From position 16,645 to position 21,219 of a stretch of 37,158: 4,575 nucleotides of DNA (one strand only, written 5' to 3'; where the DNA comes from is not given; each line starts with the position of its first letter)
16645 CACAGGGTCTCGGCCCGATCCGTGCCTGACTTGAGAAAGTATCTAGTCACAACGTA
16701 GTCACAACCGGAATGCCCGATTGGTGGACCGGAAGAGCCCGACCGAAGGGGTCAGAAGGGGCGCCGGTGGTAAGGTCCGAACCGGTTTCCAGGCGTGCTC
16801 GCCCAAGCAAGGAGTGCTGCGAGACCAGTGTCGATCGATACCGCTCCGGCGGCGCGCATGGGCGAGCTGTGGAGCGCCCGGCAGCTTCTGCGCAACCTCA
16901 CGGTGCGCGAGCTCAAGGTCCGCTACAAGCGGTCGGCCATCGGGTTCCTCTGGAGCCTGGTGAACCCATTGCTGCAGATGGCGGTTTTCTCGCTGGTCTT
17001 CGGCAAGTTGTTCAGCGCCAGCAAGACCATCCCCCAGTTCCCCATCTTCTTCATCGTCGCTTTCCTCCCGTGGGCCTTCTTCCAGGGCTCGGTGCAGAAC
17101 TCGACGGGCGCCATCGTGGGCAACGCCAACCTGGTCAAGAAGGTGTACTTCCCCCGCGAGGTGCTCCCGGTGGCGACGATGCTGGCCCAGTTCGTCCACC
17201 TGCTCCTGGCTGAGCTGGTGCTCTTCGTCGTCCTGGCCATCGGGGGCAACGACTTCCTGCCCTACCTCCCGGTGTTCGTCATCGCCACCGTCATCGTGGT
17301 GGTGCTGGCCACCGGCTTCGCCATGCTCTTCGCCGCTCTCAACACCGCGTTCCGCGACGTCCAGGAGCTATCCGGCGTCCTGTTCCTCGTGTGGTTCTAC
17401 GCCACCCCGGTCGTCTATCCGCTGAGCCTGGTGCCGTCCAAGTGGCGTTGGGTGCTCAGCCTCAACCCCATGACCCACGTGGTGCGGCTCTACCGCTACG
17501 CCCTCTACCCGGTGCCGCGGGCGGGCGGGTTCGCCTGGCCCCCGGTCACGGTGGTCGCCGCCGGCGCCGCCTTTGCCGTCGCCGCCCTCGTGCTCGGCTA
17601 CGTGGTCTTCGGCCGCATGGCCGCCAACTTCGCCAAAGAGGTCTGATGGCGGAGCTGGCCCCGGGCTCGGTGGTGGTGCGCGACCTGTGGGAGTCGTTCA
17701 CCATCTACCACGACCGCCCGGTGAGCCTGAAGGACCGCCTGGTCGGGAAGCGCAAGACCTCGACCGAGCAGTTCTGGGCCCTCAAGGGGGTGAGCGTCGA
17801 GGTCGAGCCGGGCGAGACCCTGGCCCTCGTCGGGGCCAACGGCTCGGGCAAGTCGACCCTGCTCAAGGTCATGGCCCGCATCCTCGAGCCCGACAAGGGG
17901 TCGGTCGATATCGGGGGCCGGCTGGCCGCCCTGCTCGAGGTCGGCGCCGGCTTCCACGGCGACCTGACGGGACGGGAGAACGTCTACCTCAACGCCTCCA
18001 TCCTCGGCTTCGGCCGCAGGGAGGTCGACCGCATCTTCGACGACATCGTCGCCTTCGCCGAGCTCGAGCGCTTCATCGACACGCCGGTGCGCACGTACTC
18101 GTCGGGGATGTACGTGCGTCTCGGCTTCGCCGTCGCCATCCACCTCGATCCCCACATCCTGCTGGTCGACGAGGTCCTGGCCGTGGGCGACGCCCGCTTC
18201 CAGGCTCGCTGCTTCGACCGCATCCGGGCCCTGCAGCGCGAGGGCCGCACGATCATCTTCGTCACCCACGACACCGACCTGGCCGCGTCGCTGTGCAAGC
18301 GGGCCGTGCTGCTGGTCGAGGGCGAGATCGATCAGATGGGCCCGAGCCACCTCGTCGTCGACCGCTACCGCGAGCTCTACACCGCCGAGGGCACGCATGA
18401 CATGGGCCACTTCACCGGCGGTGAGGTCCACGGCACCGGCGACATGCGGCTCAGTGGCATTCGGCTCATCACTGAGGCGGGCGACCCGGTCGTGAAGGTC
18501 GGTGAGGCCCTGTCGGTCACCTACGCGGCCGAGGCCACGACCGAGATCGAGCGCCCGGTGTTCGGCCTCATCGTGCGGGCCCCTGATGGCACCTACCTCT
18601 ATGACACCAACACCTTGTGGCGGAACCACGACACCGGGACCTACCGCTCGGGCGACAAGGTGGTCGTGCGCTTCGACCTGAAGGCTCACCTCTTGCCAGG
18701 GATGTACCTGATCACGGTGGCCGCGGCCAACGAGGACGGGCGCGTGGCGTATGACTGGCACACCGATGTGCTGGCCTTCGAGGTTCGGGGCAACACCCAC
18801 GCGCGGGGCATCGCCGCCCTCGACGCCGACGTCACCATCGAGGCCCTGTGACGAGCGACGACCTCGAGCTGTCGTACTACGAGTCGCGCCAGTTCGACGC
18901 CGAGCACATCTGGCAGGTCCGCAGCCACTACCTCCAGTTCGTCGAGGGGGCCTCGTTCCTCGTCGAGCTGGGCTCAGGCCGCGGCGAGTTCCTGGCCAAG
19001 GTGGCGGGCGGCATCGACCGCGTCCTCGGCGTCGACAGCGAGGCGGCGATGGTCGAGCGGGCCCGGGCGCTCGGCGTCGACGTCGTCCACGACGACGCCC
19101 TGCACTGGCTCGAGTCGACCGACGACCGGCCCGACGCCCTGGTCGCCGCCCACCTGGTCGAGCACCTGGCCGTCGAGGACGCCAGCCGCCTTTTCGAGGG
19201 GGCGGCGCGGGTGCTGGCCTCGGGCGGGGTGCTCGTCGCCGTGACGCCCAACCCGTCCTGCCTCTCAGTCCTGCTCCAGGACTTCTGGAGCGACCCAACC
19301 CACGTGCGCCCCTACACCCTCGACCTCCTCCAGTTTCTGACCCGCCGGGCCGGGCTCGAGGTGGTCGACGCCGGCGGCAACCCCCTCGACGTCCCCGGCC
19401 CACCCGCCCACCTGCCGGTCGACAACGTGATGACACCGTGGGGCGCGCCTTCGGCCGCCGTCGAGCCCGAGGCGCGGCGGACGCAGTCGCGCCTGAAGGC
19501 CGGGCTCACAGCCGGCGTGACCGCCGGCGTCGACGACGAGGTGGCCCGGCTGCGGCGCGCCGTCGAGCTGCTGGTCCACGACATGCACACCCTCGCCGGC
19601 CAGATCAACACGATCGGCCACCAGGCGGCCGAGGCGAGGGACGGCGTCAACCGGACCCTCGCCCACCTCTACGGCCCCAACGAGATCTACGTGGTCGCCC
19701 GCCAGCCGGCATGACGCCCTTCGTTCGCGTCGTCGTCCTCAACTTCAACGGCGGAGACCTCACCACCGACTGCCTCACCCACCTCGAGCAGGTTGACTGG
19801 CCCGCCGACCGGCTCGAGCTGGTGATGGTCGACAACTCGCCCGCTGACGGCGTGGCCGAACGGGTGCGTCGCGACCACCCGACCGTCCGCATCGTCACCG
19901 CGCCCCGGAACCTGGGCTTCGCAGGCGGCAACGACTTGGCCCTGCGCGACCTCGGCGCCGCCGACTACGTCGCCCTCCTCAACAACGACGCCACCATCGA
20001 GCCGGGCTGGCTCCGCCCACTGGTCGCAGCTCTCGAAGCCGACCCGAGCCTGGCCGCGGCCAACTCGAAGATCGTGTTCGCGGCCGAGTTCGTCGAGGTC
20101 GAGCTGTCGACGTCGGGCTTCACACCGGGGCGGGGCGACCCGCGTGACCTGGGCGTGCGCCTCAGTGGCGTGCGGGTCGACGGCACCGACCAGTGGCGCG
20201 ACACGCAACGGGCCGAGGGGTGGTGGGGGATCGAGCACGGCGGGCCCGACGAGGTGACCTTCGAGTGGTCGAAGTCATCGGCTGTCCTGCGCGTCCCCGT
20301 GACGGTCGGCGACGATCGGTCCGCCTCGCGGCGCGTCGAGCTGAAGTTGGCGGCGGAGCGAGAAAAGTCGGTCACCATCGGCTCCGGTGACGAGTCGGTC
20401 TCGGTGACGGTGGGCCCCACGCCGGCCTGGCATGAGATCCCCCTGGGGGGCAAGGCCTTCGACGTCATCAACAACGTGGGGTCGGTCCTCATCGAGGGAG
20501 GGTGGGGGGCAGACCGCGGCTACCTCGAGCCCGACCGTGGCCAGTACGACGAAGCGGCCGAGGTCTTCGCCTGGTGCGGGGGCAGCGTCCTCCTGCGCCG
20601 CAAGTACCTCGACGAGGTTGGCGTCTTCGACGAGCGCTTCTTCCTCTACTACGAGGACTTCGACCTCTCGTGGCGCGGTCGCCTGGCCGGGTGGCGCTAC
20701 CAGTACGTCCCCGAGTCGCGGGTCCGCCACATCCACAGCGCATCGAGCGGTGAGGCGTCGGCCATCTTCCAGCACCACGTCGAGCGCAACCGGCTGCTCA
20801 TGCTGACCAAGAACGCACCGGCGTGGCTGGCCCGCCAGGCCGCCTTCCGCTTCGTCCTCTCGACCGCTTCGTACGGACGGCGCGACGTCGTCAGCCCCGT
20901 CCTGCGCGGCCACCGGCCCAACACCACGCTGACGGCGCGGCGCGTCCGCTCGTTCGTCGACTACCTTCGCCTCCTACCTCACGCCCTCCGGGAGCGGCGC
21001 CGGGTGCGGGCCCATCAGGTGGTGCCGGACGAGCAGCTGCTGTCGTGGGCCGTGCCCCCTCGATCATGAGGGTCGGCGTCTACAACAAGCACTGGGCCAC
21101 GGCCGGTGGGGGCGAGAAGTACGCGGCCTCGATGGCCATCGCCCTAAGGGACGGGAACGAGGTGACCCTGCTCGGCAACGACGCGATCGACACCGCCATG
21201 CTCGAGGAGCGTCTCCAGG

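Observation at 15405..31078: One unassigned ~42-residue repeat module is fused to four different secreted cell-wall-type head domains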

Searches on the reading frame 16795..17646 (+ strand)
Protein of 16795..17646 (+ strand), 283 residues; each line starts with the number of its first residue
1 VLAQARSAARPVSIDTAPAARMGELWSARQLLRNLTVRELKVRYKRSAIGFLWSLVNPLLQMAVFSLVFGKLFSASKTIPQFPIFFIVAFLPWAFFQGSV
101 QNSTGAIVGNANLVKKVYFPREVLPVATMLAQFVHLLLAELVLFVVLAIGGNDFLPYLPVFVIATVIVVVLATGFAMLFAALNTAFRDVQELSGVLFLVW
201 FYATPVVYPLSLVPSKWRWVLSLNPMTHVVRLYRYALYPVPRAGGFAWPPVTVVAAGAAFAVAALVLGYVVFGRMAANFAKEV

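Call 15: search_protein_families(library=pfam, proteins=[window:16795-17646:+], max_evalue=0.001)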
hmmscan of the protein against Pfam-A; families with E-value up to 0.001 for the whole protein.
window:16795-17646:+ (283 aa): 1 family
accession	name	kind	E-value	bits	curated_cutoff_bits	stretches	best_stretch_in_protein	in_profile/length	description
PF01061.29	ABC2_membrane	-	1.8e-22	80.4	26.9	1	32-238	3-211/211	ABC-2 type transporter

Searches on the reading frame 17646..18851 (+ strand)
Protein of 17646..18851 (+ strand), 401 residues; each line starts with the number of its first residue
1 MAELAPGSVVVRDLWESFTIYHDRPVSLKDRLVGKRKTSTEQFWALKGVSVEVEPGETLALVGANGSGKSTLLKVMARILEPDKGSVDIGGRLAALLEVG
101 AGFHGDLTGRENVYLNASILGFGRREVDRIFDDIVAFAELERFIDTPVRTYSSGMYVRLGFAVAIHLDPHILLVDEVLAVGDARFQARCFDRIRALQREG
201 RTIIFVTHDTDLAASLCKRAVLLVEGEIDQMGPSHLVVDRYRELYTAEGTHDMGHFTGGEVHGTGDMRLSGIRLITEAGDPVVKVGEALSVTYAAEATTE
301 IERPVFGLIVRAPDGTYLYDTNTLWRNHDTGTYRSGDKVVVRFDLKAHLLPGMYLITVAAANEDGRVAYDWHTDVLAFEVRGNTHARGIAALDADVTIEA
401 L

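Call 15: search_protein_families(library=pfam, proteins=[window:17646-18851:+], max_evalue=0.001)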
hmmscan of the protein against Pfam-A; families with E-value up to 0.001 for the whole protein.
window:17646-18851:+ (401 aa): 4 families
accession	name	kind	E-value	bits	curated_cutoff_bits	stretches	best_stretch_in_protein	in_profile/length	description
PF14524.12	Wzt_C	-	6.3e-24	85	30.4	1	262-390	5-141/143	Wzt C-terminal domain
PF00005.33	ABC_tran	-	3.3e-20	73.5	25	1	46-177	1-135/137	ABC transporter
PF13304.12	AAA_21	-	2.1e-08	35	27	1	60-81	3-24/304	AAA domain, putative AbiEii toxin, Type IV TA system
PF13555.12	AAA_29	-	8.7e-06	25.8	27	1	48-84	14-50/61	P-loop containing region of AAA domain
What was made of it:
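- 16795..18851 (+): wzm (ABC-2 permease, 16795-17646) and wzt (ABC ATPase with a Wzt_C glycan-end-binding domain, 17646-18851). Together they are the exporter of the candidate ligand polymer. call 15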

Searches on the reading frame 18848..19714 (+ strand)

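Call 15: search_protein_families(library=pfam, proteins=[window:18848-19714:+], max_evalue=0.001)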
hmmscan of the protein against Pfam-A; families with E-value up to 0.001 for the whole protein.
window:18848-19714:+ (288 aa): 6 families
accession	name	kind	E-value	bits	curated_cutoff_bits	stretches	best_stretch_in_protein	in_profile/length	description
PF13649.12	Methyltransf_25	-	8.8e-12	46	27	1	39-127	2-97/97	Methyltransferase domain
PF08241.18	Methyltransf_11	-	4.7e-11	43.6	21.2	1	40-130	2-94/95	Methyltransferase domain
PF13489.12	Methyltransf_23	-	5.9e-11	42.8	27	1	38-174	26-163/164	Methyltransferase domain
PF08242.18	Methyltransf_12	-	2.3e-07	31.9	30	1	39-129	1-98/98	Methyltransferase domain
PF13847.12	Methyltransf_31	-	7.7e-06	26.1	27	1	39-135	8-113/145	Methyltransferase domain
PF00107.32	ADH_zinc_N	-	0.00076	19.9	31.8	0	49-132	9-88/129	Zinc-binding dehydrogenase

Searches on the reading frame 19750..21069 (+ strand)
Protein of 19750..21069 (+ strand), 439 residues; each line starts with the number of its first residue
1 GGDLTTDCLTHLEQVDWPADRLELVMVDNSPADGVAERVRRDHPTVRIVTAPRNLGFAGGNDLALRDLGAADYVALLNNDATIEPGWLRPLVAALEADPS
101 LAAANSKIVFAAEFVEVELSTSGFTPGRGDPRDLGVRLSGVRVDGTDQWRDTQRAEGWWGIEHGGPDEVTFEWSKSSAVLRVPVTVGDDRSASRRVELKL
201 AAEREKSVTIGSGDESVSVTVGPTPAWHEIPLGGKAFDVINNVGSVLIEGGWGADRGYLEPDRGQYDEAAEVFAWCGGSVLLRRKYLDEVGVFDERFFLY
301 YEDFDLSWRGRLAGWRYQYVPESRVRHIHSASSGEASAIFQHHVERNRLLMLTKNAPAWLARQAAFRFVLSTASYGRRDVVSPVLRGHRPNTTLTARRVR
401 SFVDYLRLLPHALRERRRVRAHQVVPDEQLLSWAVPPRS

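Call 15: search_protein_families(library=pfam, proteins=[window:19750-21069:+], max_evalue=0.001)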
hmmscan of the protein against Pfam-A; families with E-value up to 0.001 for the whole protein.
window:19750-21069:+ (439 aa): 3 families
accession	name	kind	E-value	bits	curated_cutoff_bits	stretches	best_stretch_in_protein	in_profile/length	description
PF00535.33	Glycos_transf_2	-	6.4e-11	42.9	23.3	1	8-108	16-117/168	Glycosyl transferase family 2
PF13641.12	Glyco_tranf_2_3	-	5.4e-10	40.1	27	1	276-333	160-217/230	Glycosyltransferase like family 2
PF13632.12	Glyco_trans_2_3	-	5.9e-08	33.2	27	1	268-331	65-127/198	Glycosyl transferase family group 2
